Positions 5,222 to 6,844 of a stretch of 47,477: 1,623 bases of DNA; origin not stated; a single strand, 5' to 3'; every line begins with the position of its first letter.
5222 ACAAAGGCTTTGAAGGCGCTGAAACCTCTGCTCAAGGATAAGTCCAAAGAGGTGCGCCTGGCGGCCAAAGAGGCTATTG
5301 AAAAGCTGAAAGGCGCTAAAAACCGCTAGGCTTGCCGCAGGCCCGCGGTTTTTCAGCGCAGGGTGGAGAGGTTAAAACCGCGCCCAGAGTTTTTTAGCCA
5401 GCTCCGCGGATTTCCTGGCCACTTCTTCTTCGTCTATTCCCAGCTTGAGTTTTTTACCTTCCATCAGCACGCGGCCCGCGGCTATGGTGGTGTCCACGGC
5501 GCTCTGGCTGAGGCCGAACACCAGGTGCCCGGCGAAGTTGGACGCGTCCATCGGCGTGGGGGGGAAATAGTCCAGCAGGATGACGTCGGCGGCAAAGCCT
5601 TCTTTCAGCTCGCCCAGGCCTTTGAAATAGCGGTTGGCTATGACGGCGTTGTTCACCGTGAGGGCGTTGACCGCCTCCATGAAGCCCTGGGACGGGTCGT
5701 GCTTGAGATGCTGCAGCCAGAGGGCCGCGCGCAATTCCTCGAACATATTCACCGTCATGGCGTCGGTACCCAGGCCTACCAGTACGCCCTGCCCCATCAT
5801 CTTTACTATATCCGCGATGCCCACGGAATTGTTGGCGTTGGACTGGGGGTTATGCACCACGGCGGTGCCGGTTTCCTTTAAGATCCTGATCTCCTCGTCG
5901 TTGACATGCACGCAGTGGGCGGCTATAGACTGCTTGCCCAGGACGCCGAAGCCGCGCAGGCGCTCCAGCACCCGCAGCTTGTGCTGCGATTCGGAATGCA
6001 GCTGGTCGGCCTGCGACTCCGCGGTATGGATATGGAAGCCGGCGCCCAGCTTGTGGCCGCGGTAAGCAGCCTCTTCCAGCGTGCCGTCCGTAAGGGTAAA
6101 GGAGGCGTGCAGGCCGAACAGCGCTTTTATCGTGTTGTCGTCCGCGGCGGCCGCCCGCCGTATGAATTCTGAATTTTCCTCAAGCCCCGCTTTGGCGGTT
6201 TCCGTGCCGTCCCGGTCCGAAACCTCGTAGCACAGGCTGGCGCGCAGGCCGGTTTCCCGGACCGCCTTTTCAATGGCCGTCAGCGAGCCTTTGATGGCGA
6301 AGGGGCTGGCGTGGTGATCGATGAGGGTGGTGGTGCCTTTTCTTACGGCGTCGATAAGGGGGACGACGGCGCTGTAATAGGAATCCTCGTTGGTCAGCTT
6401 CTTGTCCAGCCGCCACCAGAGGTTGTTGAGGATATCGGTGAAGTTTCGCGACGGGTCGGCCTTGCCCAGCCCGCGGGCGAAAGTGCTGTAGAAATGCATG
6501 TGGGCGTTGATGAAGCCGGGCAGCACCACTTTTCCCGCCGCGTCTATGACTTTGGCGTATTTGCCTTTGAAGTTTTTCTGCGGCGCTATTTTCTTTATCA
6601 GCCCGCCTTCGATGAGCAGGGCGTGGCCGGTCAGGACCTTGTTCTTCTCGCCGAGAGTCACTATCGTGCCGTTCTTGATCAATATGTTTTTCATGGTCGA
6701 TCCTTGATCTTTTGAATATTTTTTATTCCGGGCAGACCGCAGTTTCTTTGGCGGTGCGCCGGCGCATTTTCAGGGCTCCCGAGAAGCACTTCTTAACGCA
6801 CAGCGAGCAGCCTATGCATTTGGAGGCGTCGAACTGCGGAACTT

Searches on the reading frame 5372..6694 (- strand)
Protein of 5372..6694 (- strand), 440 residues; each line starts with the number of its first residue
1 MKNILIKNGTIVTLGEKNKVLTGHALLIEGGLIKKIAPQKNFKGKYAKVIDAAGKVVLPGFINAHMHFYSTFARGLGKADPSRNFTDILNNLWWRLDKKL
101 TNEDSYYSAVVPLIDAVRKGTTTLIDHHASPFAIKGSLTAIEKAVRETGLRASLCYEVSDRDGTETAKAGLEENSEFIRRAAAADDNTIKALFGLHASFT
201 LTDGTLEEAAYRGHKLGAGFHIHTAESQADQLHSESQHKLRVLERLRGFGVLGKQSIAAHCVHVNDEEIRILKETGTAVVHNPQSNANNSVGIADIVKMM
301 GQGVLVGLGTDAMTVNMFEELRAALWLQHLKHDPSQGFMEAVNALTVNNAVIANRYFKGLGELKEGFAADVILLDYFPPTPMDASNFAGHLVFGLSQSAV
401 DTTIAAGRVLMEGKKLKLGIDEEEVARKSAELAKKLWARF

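Call 53: search_protein_families(library=pfam, proteins=[window:5372-6694:-])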
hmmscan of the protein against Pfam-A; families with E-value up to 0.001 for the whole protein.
window:5372-6694:- (440 aa): 3 families
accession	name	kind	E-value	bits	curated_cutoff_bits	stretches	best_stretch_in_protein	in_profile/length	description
PF01979.26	Amidohydro_1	-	1.5e-45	156.4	25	1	56-409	1-344/345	Amidohydrolase family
PF07969.17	Amidohydro_3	-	1.4e-14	54.9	29.7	2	48-75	1-28/472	Amidohydrolase family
PF22643.2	NagA_N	-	0.00026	21.5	27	1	18-43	13-38/51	NagA composite domain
